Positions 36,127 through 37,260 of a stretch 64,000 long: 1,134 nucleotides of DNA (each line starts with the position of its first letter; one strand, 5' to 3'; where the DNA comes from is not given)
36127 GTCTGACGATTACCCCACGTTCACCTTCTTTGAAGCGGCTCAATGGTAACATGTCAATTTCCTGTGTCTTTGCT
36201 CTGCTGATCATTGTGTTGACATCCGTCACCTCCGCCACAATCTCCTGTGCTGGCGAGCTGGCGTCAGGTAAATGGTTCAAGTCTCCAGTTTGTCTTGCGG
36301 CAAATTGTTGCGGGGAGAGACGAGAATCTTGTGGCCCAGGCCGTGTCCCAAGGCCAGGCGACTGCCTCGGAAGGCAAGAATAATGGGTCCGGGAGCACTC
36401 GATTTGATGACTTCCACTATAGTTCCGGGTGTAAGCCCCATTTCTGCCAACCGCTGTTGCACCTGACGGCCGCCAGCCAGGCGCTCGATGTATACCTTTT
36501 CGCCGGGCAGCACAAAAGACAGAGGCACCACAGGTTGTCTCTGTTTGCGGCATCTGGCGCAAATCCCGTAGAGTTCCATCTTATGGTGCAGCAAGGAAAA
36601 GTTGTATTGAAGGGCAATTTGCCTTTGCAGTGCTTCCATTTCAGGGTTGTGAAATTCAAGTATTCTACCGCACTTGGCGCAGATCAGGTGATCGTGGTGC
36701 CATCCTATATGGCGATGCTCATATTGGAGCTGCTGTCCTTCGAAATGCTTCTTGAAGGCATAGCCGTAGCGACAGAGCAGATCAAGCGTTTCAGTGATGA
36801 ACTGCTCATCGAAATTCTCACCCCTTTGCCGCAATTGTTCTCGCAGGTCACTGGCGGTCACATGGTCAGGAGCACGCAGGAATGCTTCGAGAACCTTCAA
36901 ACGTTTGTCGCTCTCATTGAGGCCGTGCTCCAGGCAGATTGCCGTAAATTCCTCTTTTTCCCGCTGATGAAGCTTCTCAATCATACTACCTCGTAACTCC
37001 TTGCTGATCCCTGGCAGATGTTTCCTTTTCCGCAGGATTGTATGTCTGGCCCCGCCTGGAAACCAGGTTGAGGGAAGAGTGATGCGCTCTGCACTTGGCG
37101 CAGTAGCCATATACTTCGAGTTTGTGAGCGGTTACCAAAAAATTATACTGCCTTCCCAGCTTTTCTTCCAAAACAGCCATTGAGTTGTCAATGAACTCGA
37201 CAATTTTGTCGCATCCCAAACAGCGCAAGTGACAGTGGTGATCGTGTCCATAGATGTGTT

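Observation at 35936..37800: feo locus with two tandem Fur paralogs, one fused to a FeoA/SH3-like domain (DtxR-like domain logic on a Fur scaffold)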

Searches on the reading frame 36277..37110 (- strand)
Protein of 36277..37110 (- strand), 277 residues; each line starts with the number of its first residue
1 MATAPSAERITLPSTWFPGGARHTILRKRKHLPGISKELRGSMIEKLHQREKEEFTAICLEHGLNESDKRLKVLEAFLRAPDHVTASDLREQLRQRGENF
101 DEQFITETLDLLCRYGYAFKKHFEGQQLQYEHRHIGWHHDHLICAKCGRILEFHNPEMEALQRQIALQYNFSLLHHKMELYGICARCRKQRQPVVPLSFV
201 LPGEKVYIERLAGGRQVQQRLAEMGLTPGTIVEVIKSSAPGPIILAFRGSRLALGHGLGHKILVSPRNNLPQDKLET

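Call 3: search_protein_families(library=pfam, proteins=[window:36277-37110:-], max_evalue=0.01)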
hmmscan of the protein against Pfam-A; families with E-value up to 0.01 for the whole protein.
window:36277-37110:- (277 aa): 2 families
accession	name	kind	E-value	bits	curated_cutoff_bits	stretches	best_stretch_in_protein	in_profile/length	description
PF01475.25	FUR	-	5.9e-23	81.7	23.1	1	62-181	2-121/121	Ferric uptake regulator family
PF04023.20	FeoA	-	5.7e-18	65.2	23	1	195-266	1-74/74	FeoA domain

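Call 5: find_homologous_proteins(query=window:36280-36984:-, max_evalue=0.001)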
Query window:36280-36984:- (235 aa): 210 proteins with E <= 0.001 among 727 candidates; the best 120 are listed.
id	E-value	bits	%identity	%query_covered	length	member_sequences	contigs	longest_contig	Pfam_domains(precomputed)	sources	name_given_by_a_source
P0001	6.8e-156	535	100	100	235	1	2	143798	PF01475.26,PF04023.21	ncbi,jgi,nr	ncbi:MAG: transcriptional repressor [Deltaproteobacteria bacterium]|nr:transcriptional repressor [De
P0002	2.4e-116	405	75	97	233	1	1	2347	PF01475.26,PF04023.21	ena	-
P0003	5.6e-113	394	73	99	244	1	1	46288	PF01475.26,PF04023.21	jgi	jgi:Fur family ferric uptake transcriptional regulator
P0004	1.3e-112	393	76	94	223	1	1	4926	PF01475.26,PF04023.21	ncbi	ncbi:MAG: transcriptional repressor, partial [Syntrophobacteria bacterium]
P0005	7.4e-112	391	75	97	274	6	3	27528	PF01475.26,PF04023.21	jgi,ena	jgi:Fur family ferric uptake transcriptional regulator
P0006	3.4e-110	385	72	99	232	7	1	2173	PF01475.26,PF04023.21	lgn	-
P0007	7.3e-109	381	71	97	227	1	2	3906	PF01475.26,PF04023.21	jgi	jgi:Fur family ferric uptake transcriptional regulator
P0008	1.3e-108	380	72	96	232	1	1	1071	PF01475.26,PF04023.21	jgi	jgi:Fur family ferric uptake transcriptional regulator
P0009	4.3e-108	378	73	96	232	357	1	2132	PF01475.26,PF04023.21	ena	-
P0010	2.8e-107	376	70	98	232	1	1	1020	PF01475.26,PF04023.21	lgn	-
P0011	3.3e-107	375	70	99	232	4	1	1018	PF01475.26,PF04023.21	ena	-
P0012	3.6e-107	375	70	98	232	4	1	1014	PF01475.26,PF04023.21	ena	-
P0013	3.6e-107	375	70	98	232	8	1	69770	PF01475.26,PF04023.21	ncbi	-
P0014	7.5e-107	374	70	98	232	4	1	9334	PF01475.26,PF04023.21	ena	-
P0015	7.9e-107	374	70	99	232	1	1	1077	PF01475.26,PF04023.21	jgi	jgi:Fur family ferric uptake transcriptional regulator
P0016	9.4e-107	374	71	98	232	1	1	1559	PF01475.26,PF04023.21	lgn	-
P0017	1.3e-106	374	70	97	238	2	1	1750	PF01475.26,PF04023.21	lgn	-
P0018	1.4e-106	373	71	95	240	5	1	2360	PF01475.26,PF04023.21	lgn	-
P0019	1.5e-106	373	71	98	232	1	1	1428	PF01475.26,PF04023.21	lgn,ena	-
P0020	1.7e-106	373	70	98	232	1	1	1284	PF01475.26,PF04023.21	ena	-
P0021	8.4e-106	371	69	99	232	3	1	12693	PF01475.26,PF04023.21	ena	-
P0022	8.7e-106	371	70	99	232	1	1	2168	PF01475.26,PF04023.21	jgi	jgi:Fur family ferric uptake transcriptional regulator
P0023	1.6e-105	370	70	96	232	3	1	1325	PF01475.26,PF04023.21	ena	-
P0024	3.0e-105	369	70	96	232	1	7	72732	PF01475.26,PF04023.21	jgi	jgi:Fur family ferric uptake transcriptional regulator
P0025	3.1e-105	369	70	96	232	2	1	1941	PF01475.26,PF04023.21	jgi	-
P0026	4.3e-105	369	70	98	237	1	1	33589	PF01475.26,PF04023.21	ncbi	-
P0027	8.3e-105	368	69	96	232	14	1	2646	PF01475.26,PF04023.21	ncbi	-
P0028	9.4e-105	367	69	97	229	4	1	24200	PF01475.26,PF04023.21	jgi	-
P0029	1.1e-104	367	68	98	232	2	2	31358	PF01475.26,PF04023.21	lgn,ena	-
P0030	1.7e-104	367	68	99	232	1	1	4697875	PF01475.26,PF04023.21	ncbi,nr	ncbi:MAG: transcriptional repressor [Deltaproteobacteria bacterium]|nr:MAG: transcriptional represso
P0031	2.0e-104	366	68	98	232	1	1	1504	PF01475.26,PF04023.21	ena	-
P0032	2.4e-104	366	69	96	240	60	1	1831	PF01475.26,PF04023.21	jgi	-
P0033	3.6e-104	366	70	96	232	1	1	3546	PF01475.26,PF04023.21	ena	-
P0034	3.9e-104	365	68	98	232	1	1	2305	PF01475.26,PF04023.21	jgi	-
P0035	4.7e-104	365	68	98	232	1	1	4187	PF01475.26,PF04023.21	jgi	jgi:Fur family ferric uptake transcriptional regulator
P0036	5.1e-104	365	70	96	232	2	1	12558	PF01475.26,PF04023.21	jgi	jgi:Fur family ferric uptake transcriptional regulator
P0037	1.2e-103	364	68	98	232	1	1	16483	PF01475.26,PF04023.21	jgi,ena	-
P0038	3.3e-103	362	70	96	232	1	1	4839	PF01475.26,PF04023.21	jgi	jgi:Fur family ferric uptake transcriptional regulator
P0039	7.1e-103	361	67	98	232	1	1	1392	PF01475.26,PF04023.21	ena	-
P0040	4.3e-102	359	69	96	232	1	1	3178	PF01475.26,PF04023.21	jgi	jgi:Fur family ferric uptake transcriptional regulator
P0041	6.3e-102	358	68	98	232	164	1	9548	PF01475.26,PF04023.21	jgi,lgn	-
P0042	1.0e-101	357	66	99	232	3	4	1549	PF01475.26,PF04023.21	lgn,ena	-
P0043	1.4e-101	357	68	96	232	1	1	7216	PF01475.26,PF04023.21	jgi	jgi:Fur family ferric uptake transcriptional regulator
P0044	2.2e-99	350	67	96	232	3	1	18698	PF01475.26,PF04023.21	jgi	jgi:Fur family ferric uptake transcriptional regulator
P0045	5.0e-99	349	68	95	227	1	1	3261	PF01475.26,PF04023.21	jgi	jgi:Fur family ferric uptake transcriptional regulator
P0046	1.1e-98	348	67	96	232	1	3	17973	PF01475.26,PF04023.21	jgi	jgi:Fur family ferric uptake transcriptional regulator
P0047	1.3e-97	344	67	95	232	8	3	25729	PF01475.26,PF04023.21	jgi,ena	-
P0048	3.4e-97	343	66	96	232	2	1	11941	PF01475.26,PF04023.21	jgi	jgi:Fur family ferric uptake transcriptional regulator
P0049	2.4e-89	317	66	98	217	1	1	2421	PF01475.26,PF04023.21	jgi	jgi:Fur family ferric uptake transcriptional regulator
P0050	5.0e-88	313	74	77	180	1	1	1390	PF01475.26,PF04023.21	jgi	jgi:Fur family ferric uptake transcriptional regulator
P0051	1.0e-74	269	68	74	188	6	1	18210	PF01475.26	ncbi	ncbi:MAG: Fur family transcriptional regulator [Syntrophobacteria bacterium]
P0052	2.2e-68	248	50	96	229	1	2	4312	PF01475.26,PF04023.21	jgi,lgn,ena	-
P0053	6.5e-68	247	51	97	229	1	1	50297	PF01475.26,PF04023.21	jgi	jgi:Fur family ferric uptake transcriptional regulator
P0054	1.6e-67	246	53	90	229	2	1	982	PF01475.26,PF04023.21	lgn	-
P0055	8.2e-67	243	47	89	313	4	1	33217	PF01475.26,PF04023.21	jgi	jgi:Fur family ferric uptake transcriptional regulator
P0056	1.1e-66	243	50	97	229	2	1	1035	PF01475.26,PF04023.21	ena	-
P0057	8.9e-66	240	48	97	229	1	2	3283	PF01475.26,PF04023.21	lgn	-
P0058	1.6e-65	239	42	97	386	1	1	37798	PF01475.26,PF04023.21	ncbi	-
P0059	3.4e-65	238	52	89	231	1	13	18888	PF01475.26,PF04023.21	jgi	jgi:Fur family ferric uptake transcriptional regulator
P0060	5.4e-65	237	49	93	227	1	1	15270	PF01475.26,PF04023.21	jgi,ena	-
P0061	8.1e-65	237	47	90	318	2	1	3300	PF01475.26,PF04023.21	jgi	jgi:Fur family ferric uptake transcriptional regulator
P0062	1.6e-64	236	49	94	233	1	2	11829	PF01475.26,PF04023.21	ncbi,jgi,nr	ncbi:MAG: transcriptional repressor [Deltaproteobacteria bacterium]|nr:transcriptional repressor [De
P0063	3.3e-64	235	48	94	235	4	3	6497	PF01475.26,PF04023.21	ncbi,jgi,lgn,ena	-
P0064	4.1e-64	234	49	95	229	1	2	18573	PF01475.26,PF04023.21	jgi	jgi:Fur family ferric uptake transcriptional regulator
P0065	7.0e-64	234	48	98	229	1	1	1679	PF01475.26,PF04023.21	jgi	jgi:Fur family ferric uptake transcriptional regulator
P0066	1.9e-63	232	47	93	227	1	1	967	PF01475.26,PF04023.21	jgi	-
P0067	2.0e-62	229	47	97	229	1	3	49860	PF01475.26,PF04023.21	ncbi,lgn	-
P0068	6.2e-62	227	48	93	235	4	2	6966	PF01475.26,PF04023.21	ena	-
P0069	1.2e-61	226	48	95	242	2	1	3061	PF01475.26,PF04023.21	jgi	jgi:Fur family ferric uptake transcriptional regulator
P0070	1.6e-61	226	50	94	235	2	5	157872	PF01475.26,PF04023.21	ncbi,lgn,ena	-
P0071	2.0e-61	226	46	95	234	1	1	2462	PF01475.26,PF04023.21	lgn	-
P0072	2.1e-61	226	48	95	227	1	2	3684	PF01475.26,PF04023.21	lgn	-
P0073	3.0e-61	225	46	95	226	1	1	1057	PF01475.26,PF04023.21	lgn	-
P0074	5.7e-61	224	45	95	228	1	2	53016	PF01475.26,PF04023.21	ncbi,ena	-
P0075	8.5e-61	224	47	98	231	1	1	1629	PF01475.26,PF04023.21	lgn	-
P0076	1.2e-60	223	48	97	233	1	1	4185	PF01475.26,PF04023.21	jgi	jgi:Fur family ferric uptake transcriptional regulator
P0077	2.6e-60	222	48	93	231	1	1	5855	PF01475.26,PF04023.21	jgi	jgi:Fur family ferric uptake transcriptional regulator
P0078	5.1e-60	221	48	90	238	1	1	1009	PF01475.26,PF04023.21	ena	-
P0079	8.6e-60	220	45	94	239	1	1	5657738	PF01475.26,PF04023.21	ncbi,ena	-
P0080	1.8e-59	219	46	93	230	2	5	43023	PF01475.26,PF04023.21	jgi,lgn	jgi:Fur family ferric uptake transcriptional regulator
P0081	2.6e-59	219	49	94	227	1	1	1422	PF01475.26,PF04023.21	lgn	-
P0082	3.2e-59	218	44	95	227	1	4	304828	PF01475.26,PF04023.21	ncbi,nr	ncbi:MAG: transcriptional repressor [Desulfarculaceae bacterium]|nr:transcriptional repressor [Desul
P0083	3.6e-59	218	43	95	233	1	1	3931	PF01475.26,PF04023.21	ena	-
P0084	5.7e-59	218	43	99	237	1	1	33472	PF01475.26,PF04023.21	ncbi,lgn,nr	ncbi:MAG: transcriptional repressor [Deltaproteobacteria bacterium]|nr:transcriptional repressor [De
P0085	7.7e-59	217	46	95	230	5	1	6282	PF01475.26,PF04023.21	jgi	jgi:Fur family ferric uptake transcriptional regulator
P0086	9.4e-59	217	44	95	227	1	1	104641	PF01475.26,PF04023.21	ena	-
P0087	2.5e-58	216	48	94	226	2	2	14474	PF01475.26,PF04023.21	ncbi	-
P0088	3.2e-58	215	48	94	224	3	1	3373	PF01475.26,PF04023.21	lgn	-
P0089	3.5e-58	215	45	97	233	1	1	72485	PF01475.26,PF04023.21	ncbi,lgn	ncbi:MAG: transcriptional repressor [Pseudomonadota bacterium]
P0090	4.1e-58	215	44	95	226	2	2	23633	PF01475.26,PF04023.21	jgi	jgi:Fur family ferric uptake transcriptional regulator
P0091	6.1e-58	214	44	95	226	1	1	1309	PF01475.26,PF04023.21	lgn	-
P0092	7.7e-58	214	46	95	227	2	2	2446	PF01475.26,PF04023.21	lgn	-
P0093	8.1e-58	214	46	94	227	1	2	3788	PF01475.26,PF04023.21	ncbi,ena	-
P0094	1.1e-57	213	45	98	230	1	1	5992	PF01475.26,PF04023.21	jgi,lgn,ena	-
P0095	1.6e-57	213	47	92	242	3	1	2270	PF01475.26,PF04023.21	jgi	jgi:Fur family ferric uptake transcriptional regulator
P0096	2.9e-57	212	43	97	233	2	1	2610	PF01475.26,PF04023.21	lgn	-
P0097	3.1e-57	212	45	93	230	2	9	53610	PF01475.26,PF04023.21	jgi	jgi:Fur family ferric uptake transcriptional regulator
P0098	4.5e-57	211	44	94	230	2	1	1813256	PF01475.26,PF04023.21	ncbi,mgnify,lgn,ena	mgnify:CR=1 FL=1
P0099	4.6e-57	211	43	97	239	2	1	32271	PF01475.26,PF04023.21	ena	-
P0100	5.5e-57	211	46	95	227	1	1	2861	PF01475.26,PF04023.21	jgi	-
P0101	8.9e-57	210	47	93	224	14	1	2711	PF01475.26,PF04023.21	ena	-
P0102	1.3e-56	210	44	94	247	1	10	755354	PF01475.26,PF04023.21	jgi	jgi:Fur family ferric uptake transcriptional regulator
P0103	1.9e-56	209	42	95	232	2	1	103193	PF01475.26,PF04023.21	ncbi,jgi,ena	-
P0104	6.3e-55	204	43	95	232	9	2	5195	PF01475.26,PF04023.21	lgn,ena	-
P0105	6.5e-55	204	44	95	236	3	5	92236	PF01475.26,PF04023.21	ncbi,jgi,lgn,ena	-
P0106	2.2e-54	203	39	95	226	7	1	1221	PF01475.26,PF04023.21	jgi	-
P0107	3.6e-53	199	42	95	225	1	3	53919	PF01475.26,PF04023.21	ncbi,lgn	-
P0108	4.3e-53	198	49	83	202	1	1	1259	PF01475.26,PF04023.21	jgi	jgi:Fur family ferric uptake transcriptional regulator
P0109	9.7e-52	194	43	94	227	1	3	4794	PF01475.26,PF04023.21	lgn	-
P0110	1.1e-51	194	43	94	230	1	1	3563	PF01475.26,PF04023.21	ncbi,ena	-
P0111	2.7e-50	189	41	95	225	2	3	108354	PF01475.26,PF04023.21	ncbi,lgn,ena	-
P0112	1.1e-35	141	40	86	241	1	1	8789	PF01475.26,PF04023.21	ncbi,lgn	-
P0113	7.2e-35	139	37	95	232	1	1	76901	PF01475.26,PF04023.21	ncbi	-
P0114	4.2e-25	107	38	59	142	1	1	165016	PF01475.26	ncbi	-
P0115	5.0e-25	107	38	58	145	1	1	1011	PF01475.26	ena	-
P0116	8.0e-25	106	35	61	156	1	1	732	PF01475.26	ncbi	-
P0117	8.8e-25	106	39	58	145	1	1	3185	PF01475.26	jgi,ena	-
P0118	6.1e-24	103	39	60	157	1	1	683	PF01475.26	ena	-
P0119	6.8e-24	103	38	56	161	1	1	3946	PF01475.26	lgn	-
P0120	2.2e-23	101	38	59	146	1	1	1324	PF01475.26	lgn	-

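Call 8: find_related_loci(query=window:36280-36984:-, collection=genome_contigs, flank=6000)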
Query window:36280-36984:- (235 aa) in genome_contigs; peptide patterns used: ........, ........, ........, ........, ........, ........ (x = any residue, [..] = any of these).
146 stretches matched a pattern; 75 encode a relative of the query (tblastn E <= 1e-3); 75 distinct loci.
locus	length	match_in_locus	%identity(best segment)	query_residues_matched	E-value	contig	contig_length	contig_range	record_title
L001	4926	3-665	76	11-231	1e-116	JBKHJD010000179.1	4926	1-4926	MAG: Syntrophobacteria bacterium isolate D4M11_17 NODE_11507_length_4926_cov_5.145350, whole genome shotgun sequence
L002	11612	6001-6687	75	2-230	4e-115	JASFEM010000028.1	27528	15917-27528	MAG: Syntrophobacterales bacterium isolate D0606M12metaG_Bin_34 D0606M12metaG_FD_scaffold_281_c1, whole genome shotgun s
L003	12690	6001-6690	72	2-231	2e-111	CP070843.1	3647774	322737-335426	MAG: Deltaproteobacteria bacterium isolate bin435 chromosome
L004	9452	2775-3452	73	2-227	2e-111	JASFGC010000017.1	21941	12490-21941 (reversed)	MAG: Syntrophobacterales bacterium isolate D0606S20remetaG_Bin_93 D0606S20remetaG_FD_scaffold_43_c1, whole genome shotgu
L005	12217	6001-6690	71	2-231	2e-110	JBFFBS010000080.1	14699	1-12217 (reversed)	MAG: Syntrophobacteria bacterium isolate Mix_mud12.2021.10.10 k141_131469_length_14699_cov_16.3643, whole genome shotgun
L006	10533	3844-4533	70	2-231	3e-109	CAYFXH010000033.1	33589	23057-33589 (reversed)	MAG TPA_asm: uncultured Desulfobacteraceae bacterium isolate ERP108616_co2_158 genome assembly, contig: NODE_1576_length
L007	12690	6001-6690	69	2-231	9e-108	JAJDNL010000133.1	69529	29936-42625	MAG: Deltaproteobacteria bacterium isolate ALJrbin.32 k141_9189845, whole genome shotgun sequence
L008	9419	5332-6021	70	2-231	6e-108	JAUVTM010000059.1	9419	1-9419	MAG: Syntrophobacterales bacterium isolate CSMAG_766 CSMAG_766_k141_2154007_length_9419_cov_14.9668, whole genome shotgu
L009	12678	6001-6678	70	2-227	2e-107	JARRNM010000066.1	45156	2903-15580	MAG: Deltaproteobacteria bacterium isolate Spart_124_MAG scaffold_2298, whole genome shotgun sequence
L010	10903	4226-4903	68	2-227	9e-107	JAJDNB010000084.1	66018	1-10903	MAG: Deltaproteobacteria bacterium isolate ALJrbin.12 k141_6999834, whole genome shotgun sequence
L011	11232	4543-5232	68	2-232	1e-105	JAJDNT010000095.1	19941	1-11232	MAG: Deltaproteobacteria bacterium isolate ALSabin.159 k141_1525728, whole genome shotgun sequence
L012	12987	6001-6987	67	2-234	3e-105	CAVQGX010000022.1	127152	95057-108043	MAG: uncultured delta proteobacterium isolate MFD09779.bin.3.209 genome assembly, contig: contig_24145, whole genome sho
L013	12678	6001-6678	68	2-227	8e-105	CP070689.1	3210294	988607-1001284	MAG: Deltaproteobacteria bacterium isolate bin63 chromosome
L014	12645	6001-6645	70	2-216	1e-101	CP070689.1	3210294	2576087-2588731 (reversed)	MAG: Deltaproteobacteria bacterium isolate bin63 chromosome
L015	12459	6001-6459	37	1-153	4e-30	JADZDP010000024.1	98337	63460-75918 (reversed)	MAG: Deltaproteobacteria bacterium isolate SJ783 c_000000094562, whole genome shotgun sequence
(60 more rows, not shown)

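Call 14: find_encoding_contigs(protein=P0079, flank=6000, max_places=2)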
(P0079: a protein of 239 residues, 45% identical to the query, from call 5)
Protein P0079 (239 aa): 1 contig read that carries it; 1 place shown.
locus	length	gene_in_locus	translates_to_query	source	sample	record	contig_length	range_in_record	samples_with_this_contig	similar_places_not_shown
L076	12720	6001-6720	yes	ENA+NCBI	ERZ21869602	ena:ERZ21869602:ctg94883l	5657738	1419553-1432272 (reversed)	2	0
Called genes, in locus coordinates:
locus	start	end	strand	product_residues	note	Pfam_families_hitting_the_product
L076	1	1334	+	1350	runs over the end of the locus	-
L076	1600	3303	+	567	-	PF02463:SMC_N, PF13175:AAA_15 (faint), PF13476:AAA_23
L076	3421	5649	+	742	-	PF16927:HisKA_7TM, PF13185:GAF_2 (weak), PF00512:HisKA, PF02518:HATPase_c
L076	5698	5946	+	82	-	PF09723:Zn_ribbon_8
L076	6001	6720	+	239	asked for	PF01475:FUR, PF04023:FeoA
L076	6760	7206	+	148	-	PF06347:SH3_4, PF08239:SH3_3, PF06347:SH3_4, PF08239:SH3_3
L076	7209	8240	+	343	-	PF00294:PfkB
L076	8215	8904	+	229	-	PF09976:TPR_21, PF13374:TPR_10 (faint), PF13174:TPR_6 (faint), PF13176:TPR_7 (faint), PF13181:TPR_8 (faint), PF07719:TPR_2 (faint), PF00515:TPR_1 (weak), PF13424:TPR_12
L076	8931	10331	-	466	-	PF00072:Response_reg, PF00158:Sigma54_activat, PF14532:Sigma54_activ_2, PF07728:AAA_5 (weak), PF25601:AAA_lid_14, PF02954:HTH_8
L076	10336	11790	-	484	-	PF00512:HisKA, PF02518:HATPase_c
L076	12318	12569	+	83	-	PF01381:HTH_3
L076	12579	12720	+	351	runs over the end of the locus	PF11104:PilM_2, PF14450:FtsA (weak)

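Call 15: find_encoding_contigs(protein=P0098, flank=6000, max_places=2)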
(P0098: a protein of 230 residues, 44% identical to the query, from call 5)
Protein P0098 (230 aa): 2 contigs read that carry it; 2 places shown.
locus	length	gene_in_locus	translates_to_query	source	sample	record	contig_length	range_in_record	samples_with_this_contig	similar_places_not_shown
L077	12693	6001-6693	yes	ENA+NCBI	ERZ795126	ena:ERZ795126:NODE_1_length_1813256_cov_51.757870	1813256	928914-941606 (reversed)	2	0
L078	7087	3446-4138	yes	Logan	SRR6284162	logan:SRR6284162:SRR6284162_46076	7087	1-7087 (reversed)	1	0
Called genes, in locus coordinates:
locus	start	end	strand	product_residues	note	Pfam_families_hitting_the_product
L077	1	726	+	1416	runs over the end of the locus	-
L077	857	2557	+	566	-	PF02463:SMC_N, PF13476:AAA_23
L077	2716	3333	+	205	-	PF01613:Flavin_Reduct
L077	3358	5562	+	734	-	PF13185:GAF_2 (weak), PF00512:HisKA (weak), PF02518:HATPase_c, PF14501:HATPase_c_5 (faint)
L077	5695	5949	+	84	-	PF09723:Zn_ribbon_8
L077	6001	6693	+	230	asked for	PF01475:FUR, PF04023:FeoA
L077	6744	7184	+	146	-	PF06347:SH3_4, PF08239:SH3_3, PF18348:SH3_16 (faint), PF06347:SH3_4, PF08239:SH3_3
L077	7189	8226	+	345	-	PF00294:PfkB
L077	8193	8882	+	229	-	PF09976:TPR_21, PF13428:TPR_14 (faint), PF13174:TPR_6 (faint), PF07719:TPR_2 (faint), PF13424:TPR_12 (weak), PF14559:TPR_19 (weak)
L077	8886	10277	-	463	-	PF00072:Response_reg, PF00004:AAA (faint), PF00158:Sigma54_activat, PF14532:Sigma54_activ_2, PF07728:AAA_5 (weak), PF25601:AAA_lid_14, PF02954:HTH_8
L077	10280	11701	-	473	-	PF00512:HisKA, PF02518:HATPase_c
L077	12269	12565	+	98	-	PF01381:HTH_3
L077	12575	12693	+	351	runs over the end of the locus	PF11104:PilM_2, PF06723:MreB_Mbl (faint), PF05134:T2SSL (weak), PF14450:FtsA (weak)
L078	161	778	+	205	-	PF01613:Flavin_Reduct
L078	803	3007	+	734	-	PF13185:GAF_2 (weak), PF00512:HisKA (weak), PF02518:HATPase_c, PF14501:HATPase_c_5 (faint)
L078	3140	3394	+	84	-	PF09723:Zn_ribbon_8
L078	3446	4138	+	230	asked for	PF01475:FUR, PF04023:FeoA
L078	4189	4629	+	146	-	PF06347:SH3_4, PF08239:SH3_3, PF18348:SH3_16 (faint), PF06347:SH3_4, PF08239:SH3_3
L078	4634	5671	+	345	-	PF00294:PfkB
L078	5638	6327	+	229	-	PF09976:TPR_21, PF13428:TPR_14 (faint), PF13174:TPR_6 (faint), PF07719:TPR_2 (faint), PF13424:TPR_12 (weak), PF14559:TPR_19 (weak)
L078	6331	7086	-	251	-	?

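Call 16: find_encoding_contigs(protein=P0082, flank=6000, max_places=2)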
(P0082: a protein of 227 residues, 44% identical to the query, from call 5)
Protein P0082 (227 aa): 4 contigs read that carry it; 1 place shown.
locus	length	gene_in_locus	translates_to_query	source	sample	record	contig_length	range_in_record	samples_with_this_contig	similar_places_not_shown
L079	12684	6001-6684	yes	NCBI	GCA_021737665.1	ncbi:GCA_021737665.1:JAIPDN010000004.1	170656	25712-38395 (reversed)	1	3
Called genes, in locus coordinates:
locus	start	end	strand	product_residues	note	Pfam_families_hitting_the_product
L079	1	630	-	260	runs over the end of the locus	PF03649:UPF0014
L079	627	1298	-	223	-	PF00005:ABC_tran, PF13304:AAA_21 (weak)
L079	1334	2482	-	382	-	PF04015:DUF362, PF00037:Fer4 (weak), PF13237:Fer4_10, PF14697:Fer4_21, PF12838:Fer4_7, PF13187:Fer4_9, PF00037:Fer4, PF12837:Fer4_6, +6 more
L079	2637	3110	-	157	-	-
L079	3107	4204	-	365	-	PF13187:Fer4_9 (faint), PF12838:Fer4_7, PF13247:Fer4_11, PF13237:Fer4_10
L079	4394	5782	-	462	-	PF00989:PAS, PF13188:PAS_8, PF08448:PAS_4, PF13426:PAS_9, PF00158:Sigma54_activat, PF14532:Sigma54_activ_2, PF25601:AAA_lid_14, PF02954:HTH_8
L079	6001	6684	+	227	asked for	PF01475:FUR, PF04023:FeoA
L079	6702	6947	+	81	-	PF04023:FeoA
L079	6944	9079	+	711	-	PF00009:GTP_EFTU (faint), PF01926:MMR_HSR1, PF02421:FeoB_N, PF17910:FeoB_Cyto, PF07670:Gate, PF07664:FeoB_C, PF07670:Gate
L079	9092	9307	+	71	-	PF12669:FeoB_associated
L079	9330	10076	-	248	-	PF13581:HATPase_c_2 (weak), PF02518:HATPase_c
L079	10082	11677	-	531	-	PF00072:Response_reg, PF01590:GAF (weak), PF13185:GAF_2 (weak), PF13492:GAF_3 (weak), PF01966:HD, PF13487:HD_5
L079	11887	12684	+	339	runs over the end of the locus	-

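Call 17: find_encoding_contigs(protein=P0113, flank=6000, max_places=2)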
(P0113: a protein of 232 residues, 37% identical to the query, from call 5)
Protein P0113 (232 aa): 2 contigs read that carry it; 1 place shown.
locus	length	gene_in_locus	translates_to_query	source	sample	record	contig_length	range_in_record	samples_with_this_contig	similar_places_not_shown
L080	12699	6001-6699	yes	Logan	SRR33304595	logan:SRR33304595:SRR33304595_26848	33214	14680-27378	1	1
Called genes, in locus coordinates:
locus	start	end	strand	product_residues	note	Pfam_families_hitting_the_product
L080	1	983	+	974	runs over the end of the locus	PF00912:Transgly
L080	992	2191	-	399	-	-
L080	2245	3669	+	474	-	PF04392:ABC_sub_bind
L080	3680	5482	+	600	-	PF00989:PAS (faint), PF13188:PAS_8 (weak), PF08448:PAS_4 (weak), PF13426:PAS_9 (faint), PF00512:HisKA, PF02518:HATPase_c, PF00072:Response_reg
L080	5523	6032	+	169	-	PF01475:FUR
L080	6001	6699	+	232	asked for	PF01475:FUR, PF04023:FeoA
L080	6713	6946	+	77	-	PF04023:FeoA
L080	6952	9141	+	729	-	PF01926:MMR_HSR1, PF02421:FeoB_N, PF17910:FeoB_Cyto, PF07670:Gate, PF07664:FeoB_C, PF07670:Gate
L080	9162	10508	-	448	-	PF00875:DNA_photolyase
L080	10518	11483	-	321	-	PF04463:2-thiour_desulf, PF08349:DUF1722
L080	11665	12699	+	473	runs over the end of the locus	PF00092:VWA, PF13519:VWA_2 (weak), PF13768:VWA_3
